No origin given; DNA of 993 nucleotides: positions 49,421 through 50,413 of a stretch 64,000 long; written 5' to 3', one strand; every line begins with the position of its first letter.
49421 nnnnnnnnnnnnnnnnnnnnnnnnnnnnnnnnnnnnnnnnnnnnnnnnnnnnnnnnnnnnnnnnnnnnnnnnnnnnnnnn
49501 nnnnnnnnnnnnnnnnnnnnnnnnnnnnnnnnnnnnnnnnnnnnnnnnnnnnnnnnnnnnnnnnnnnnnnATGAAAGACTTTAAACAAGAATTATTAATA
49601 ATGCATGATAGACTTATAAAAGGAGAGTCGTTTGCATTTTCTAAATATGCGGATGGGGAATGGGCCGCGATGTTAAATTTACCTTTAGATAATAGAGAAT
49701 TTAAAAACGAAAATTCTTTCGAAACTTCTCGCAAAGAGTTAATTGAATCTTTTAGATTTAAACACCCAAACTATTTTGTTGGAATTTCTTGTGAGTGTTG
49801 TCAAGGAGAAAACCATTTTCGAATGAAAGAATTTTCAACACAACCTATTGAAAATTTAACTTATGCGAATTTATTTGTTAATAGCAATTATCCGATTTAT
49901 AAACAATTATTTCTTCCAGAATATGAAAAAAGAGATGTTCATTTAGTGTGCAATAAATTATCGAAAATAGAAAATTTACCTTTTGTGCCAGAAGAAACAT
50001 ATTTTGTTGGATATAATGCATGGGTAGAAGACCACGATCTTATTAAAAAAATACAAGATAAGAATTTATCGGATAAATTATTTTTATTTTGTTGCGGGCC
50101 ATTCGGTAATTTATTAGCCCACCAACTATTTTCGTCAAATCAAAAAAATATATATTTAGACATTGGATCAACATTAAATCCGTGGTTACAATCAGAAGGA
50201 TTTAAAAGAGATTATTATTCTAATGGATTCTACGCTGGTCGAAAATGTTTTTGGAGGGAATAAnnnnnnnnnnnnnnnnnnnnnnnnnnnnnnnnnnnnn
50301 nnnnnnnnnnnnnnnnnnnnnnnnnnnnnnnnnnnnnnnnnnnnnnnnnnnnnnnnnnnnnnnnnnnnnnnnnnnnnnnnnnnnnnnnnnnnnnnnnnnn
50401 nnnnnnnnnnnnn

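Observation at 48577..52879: Pathway logic: GMD plus CapE/PseB-like dehydratase plus WecB-like epimerase, but reductase, aminotransferase and synthase steps are absent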

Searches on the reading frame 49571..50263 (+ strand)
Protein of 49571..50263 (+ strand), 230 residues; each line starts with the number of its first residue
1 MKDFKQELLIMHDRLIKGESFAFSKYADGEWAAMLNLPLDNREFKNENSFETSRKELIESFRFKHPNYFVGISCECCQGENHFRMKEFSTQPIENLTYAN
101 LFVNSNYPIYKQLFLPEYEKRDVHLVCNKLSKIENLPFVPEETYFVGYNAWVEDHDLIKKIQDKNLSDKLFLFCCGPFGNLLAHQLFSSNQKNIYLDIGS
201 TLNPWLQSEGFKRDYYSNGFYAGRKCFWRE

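Call 3: search_protein_families(library=pfam, proteins=[window:49571-50263:+], max_evalue=0.01)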
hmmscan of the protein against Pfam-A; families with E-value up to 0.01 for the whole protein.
window:49571-50263:+ (230 aa): 0 families

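Call 4: search_protein_families(library=ncbifam, proteins=[window:49571-50263:+], max_evalue=0.01)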
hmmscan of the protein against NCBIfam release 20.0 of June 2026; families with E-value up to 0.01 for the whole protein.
window:49571-50263:+ (230 aa): 0 families

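Call 6: search_protein_families(library=phrogs, proteins=[window:49571-50263:+], max_evalue=0.01)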
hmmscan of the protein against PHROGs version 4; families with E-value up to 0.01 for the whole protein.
window:49571-50263:+ (230 aa): 0 families

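Call 15: search_solved_structures(query=window:49571-50260:+, max_evalue=10)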
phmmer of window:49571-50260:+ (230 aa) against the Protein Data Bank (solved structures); distinct sequences matched with E-value up to 10: 0.

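Call 17: find_homologous_proteins(query=window:49571-50260:+, max_evalue=0.001)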
Query window:49571-50260:+ (230 aa): 729 proteins with E <= 0.001 among 851 candidates; the best 120 are listed.
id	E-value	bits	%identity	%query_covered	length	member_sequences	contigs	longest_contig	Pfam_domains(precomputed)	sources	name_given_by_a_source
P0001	3.3e-157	539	100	100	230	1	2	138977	-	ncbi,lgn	-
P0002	2.2e-94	333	64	99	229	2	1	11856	-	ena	-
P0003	1.5e-93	331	62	99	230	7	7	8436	PF08759.18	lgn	-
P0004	4.3e-93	329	64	99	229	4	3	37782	PF08759.18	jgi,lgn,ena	jgi:hypothetical protein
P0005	1.6e-92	327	62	99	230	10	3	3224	PF08759.18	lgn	-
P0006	4.9e-90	319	64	100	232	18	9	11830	-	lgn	-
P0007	2.7e-89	317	62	99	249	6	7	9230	-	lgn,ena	-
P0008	7.8e-89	315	61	100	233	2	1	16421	PF08759.18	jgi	jgi:hypothetical protein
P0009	2.2e-88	314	58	100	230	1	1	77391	-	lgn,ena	-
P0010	2.2e-88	314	61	99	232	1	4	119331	-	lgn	-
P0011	2.4e-88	313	63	99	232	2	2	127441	-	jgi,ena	-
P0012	6.0e-88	312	61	99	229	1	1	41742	-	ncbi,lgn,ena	-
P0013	6.6e-88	312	62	99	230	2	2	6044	-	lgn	-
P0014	1.0e-87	311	61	99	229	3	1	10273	-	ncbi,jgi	jgi:hypothetical protein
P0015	2.6e-87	310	58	99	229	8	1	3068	-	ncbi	-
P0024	1.6e-86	308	60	99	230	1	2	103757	-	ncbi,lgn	-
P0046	7.5e-82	292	59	100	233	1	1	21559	PF08759.18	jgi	-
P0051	1.8e-81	291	57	99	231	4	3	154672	-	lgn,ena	-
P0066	4.8e-80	286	58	100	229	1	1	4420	PF08759.18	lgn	-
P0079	5.0e-79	283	58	99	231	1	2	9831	PF08759.18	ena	-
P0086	3.4e-78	280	57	100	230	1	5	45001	PF08759.18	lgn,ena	-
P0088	6.0e-78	279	55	99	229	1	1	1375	PF08759.18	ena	-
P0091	9.6e-78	279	56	99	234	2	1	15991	PF08759.18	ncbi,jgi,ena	jgi:hypothetical protein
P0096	1.5e-77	278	58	99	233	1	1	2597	PF08759.18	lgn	-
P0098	2.1e-77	278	55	99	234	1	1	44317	PF08759.18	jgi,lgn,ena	jgi:hypothetical protein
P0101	6.8e-77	276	56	99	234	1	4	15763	PF08759.18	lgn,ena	-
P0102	7.0e-77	276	56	99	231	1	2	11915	PF08759.18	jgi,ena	jgi:hypothetical protein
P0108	1.3e-76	275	56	99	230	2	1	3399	PF08759.18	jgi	jgi:hypothetical protein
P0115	3.7e-76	274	55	100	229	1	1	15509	-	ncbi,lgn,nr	ncbi:MAG: hypothetical protein PHF79_02155 [Candidatus Pacebacteria bacterium]|nr:hypothetical prote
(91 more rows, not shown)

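Call 19: list_cluster_members(proteins=[P0001, P0121, P0115])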
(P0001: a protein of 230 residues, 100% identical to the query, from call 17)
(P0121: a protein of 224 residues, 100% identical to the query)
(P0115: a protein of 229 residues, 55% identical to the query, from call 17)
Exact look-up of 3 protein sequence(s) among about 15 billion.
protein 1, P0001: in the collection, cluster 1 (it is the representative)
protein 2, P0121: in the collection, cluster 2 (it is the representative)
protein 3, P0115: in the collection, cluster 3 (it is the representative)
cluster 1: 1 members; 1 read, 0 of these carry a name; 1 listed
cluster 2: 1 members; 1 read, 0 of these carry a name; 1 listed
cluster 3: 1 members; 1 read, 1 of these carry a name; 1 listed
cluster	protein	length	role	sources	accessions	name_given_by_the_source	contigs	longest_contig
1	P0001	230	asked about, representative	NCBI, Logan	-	-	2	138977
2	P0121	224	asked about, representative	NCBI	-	-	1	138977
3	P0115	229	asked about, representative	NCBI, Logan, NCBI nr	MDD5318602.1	MAG: hypothetical protein PHF79_02155 [Candidatus Pacebacteria bacterium] | hypothetical protein [Candidatus Paceibacterota bacterium]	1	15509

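Call 20: find_encoding_contigs(protein=P0001, flank=10000, max_places=3)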
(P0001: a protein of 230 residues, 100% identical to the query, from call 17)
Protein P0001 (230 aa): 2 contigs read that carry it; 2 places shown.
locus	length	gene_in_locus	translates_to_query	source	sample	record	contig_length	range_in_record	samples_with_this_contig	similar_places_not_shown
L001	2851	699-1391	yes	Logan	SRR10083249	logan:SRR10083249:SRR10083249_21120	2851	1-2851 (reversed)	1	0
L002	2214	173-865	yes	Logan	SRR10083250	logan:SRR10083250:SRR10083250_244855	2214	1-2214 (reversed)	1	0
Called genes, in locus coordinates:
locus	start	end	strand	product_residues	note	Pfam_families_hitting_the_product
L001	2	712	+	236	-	?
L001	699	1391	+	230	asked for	-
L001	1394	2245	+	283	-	PF01073:3Beta_HSD, PF01370:Epimerase, PF02719:Polysacc_synt_2, PF04321:RmlD_sub_bind (weak), PF05368:NmrA, PF08659:KR (weak), PF16363:GDP_Man_Dehyd, PF13460:NAD_binding_10, +2 more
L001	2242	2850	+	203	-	?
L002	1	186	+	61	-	?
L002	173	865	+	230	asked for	-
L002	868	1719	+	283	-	PF01073:3Beta_HSD, PF01370:Epimerase, PF02719:Polysacc_synt_2, PF04321:RmlD_sub_bind (weak), PF05368:NmrA, PF08659:KR (weak), PF16363:GDP_Man_Dehyd, PF13460:NAD_binding_10, +2 more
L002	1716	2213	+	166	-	?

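Call 21: find_encoding_contigs(protein=P0051, flank=10000, max_places=1)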
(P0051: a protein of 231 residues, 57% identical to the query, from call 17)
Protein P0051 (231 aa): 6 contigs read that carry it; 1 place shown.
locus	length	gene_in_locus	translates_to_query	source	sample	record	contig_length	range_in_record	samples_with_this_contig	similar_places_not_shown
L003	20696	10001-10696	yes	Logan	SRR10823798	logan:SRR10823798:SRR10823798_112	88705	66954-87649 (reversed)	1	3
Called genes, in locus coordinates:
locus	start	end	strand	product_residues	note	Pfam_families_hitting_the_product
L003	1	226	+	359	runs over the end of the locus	-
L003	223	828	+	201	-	PF00574:CLP_protease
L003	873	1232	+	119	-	-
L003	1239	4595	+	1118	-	PF03477:ATP-cone, PF00317:Ribonuc_red_lgN, PF02867:Ribonuc_red_lgC, PF14890:Intein_splicing, PF14528:LAGLIDADG_3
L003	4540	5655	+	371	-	PF00268:Ribonuc_red_sm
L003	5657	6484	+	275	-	PF01370:Epimerase (weak), PF04321:RmlD_sub_bind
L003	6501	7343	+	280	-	-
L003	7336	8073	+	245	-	PF00535:Glycos_transf_2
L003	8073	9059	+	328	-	PF02350:Epimerase_2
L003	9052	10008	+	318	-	-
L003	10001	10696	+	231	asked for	-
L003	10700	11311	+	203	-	PF05050:Methyltransf_21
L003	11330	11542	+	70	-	-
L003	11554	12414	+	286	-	PF00106:adh_short (weak), PF04321:RmlD_sub_bind (faint), PF05368:NmrA (faint), PF01073:3Beta_HSD, PF01370:Epimerase, PF02719:Polysacc_synt_2, PF07993:NAD_binding_4 (faint), PF16363:GDP_Man_Dehyd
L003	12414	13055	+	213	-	-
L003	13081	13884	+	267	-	-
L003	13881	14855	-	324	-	-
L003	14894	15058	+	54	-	-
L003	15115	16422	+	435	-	PF01555:N6_N4_Mtase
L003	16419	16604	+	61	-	-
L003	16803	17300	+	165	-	-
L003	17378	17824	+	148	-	PF01503:PRA-PH (weak)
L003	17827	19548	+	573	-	PF02511:Thy1, PF14890:Intein_splicing, PF01844:HNH (weak), PF02511:Thy1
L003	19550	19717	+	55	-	-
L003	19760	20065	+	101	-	-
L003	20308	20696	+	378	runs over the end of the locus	PF00154:RecA_N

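Call 22: find_encoding_contigs(protein=P0011, flank=10000, max_places=1)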
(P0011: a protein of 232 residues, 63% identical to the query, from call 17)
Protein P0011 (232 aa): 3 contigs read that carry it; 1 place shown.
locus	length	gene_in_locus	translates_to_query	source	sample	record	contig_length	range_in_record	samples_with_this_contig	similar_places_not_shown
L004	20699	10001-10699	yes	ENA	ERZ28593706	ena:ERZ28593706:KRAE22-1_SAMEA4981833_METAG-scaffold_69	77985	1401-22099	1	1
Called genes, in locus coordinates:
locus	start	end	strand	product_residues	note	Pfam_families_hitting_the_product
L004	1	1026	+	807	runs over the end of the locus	?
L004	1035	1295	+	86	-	-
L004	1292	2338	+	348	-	PF13692:Glyco_trans_1_4, PF00534:Glycos_transf_1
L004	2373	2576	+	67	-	-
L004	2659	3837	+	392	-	-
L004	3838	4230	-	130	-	-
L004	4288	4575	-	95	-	PF00011:HSP20 (weak)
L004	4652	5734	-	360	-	-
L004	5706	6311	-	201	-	-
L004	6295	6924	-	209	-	PF04275:P-mevalo_kinase, PF13238:AAA_18 (weak), PF21448:DNMK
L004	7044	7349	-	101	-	-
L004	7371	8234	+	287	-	PF00534:Glycos_transf_1 (weak), PF13692:Glyco_trans_1_4 (weak)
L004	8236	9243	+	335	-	PF02350:Epimerase_2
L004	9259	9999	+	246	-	PF00535:Glycos_transf_2 (weak)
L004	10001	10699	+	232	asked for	-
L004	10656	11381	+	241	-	-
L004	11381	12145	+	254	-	-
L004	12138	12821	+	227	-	PF05050:Methyltransf_21 (faint)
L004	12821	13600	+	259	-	-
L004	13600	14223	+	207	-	PF00106:adh_short, PF04321:RmlD_sub_bind (weak), PF13561:adh_short_C2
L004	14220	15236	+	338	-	PF08240:ADH_N, PF00107:ADH_zinc_N (weak)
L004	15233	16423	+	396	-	PF00676:E1_dh, PF02779:Transket_pyr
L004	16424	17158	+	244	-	PF00294:PfkB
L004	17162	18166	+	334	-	PF01073:3Beta_HSD, PF01370:Epimerase, PF16363:GDP_Man_Dehyd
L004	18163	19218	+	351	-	PF01370:Epimerase, PF04321:RmlD_sub_bind (weak), PF16363:GDP_Man_Dehyd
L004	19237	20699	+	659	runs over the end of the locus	PF17975:RNR_Alpha, PF21995:RNR-II_ins_dom, PF02867:Ribonuc_red_lgC (weak)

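Call 23: find_encoding_contigs(protein=P0024, flank=10000, max_places=1)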
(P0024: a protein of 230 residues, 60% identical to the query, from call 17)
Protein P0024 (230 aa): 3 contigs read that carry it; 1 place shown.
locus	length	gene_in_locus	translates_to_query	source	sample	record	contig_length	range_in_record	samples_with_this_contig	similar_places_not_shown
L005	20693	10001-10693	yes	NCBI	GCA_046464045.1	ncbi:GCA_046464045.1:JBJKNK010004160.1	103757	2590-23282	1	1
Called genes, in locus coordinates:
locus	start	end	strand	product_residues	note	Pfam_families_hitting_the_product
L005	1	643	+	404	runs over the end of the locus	PF00091:Tubulin, PF13809:Tubulin_2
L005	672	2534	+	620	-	-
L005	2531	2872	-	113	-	-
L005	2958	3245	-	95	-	PF00011:HSP20 (faint)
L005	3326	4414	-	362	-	-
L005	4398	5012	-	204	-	-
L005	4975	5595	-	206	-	PF04275:P-mevalo_kinase, PF21448:DNMK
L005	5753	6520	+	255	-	-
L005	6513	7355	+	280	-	-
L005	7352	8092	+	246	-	PF00535:Glycos_transf_2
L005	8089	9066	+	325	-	PF02350:Epimerase_2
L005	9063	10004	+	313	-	-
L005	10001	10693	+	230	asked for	-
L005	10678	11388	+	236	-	-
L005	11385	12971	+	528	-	PF02543:Carbam_trans_N, PF16861:Carbam_trans_C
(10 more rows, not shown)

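Call 29: search_solved_structures(query=A2, max_evalue=10, show_alignments=2)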
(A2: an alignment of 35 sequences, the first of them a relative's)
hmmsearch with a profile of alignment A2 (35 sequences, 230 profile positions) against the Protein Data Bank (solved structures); distinct sequences matched with E-value up to 10: 1.
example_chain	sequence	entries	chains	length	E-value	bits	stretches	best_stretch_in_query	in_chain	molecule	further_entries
7kh2_A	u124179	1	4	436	0.52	12.9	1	110-181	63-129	N-citrylornithine decarboxylase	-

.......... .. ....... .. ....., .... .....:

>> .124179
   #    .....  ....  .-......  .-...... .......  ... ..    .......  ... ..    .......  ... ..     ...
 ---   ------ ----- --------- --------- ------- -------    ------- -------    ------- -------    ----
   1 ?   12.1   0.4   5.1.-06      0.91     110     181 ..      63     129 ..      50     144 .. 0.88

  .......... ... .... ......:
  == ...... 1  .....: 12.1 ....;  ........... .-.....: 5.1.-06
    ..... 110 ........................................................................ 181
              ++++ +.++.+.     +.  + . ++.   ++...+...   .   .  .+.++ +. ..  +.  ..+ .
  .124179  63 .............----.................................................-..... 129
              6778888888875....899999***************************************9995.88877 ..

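Call 30: search_protein_families(library=pfam, alignment_id=A2, max_evalue=0.1)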
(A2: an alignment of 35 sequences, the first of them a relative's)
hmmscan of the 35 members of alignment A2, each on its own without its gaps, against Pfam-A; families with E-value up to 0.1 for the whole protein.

A. member 1, P0001 (230 aa): 1 family
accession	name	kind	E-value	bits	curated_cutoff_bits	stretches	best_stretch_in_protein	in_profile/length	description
PF08759.17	GT-D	-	0.037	14.2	27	0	156-200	157-199/225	Glycosyltransferase GT-D fold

B. families by the number of members that match (of 35 scanned): 10 families
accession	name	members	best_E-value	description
PF08759.17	GT-D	32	7e-06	Glycosyltransferase GT-D fold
PF16135.10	TDBD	3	0.017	Tify domain binding domain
PF02917.20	Pertussis_S1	2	0.034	Pertussis toxin, subunit 1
PF12347.13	HJURP_C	1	0.037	Holliday junction regulator protein family C-terminal repeat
PF12760.12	Zn_ribbon_IS1595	1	0.041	Transposase zinc-ribbon domain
PF18099.7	CBM_35_2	1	0.045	Carbohydrate binding module (family 35)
PF15693.10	Med26_C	1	0.048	Mediator complex subunit 26 C-terminal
PF05147.19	LANC_like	1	0.057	Lanthionine synthetase C-like protein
PF08234.17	Spindle_Spc25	1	0.078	Chromosome segregation protein Spc25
PF14568.11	SUKH_6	1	0.097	SMI1-KNR4 cell-wall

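Call 41: predict_structure(alignment_id=A2)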
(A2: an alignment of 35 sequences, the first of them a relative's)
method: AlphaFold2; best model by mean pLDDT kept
length: 230 residues; sequences in the alignment: 35
mean_pLDDT: 94.5   pTM: 0.92
mean pLDDT of the five models: 94.5, 93.5, 93.4, 92.9, 88.5
residues with pLDDT >= 90: 197; 70-90: 30; 50-70: 3; < 50: 0
segments of 3 or more residues with pLDDT < 50: none
pLDDT, mean of each block of 10 residues (from residue 1): 96 98 96 95 89 97 99 93 97 97 96 98 97 96 96 97 98 97 99 97 84 76 86
secondary structure, 60 per line:
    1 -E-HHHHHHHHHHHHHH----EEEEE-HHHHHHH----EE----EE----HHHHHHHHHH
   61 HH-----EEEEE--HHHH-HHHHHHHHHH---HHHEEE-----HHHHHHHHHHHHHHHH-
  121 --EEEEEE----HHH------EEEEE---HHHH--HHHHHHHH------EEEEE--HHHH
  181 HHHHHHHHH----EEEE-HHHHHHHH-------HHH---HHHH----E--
elements in order: H4-17 E22-26 H28-34 H51-62 E68-72 H75-78 H80-89 E96-98 H104-119 E123-128 E142-146 H150-153 H156-163 E170-174 H177-189 E194-197 H199-206 H220-223
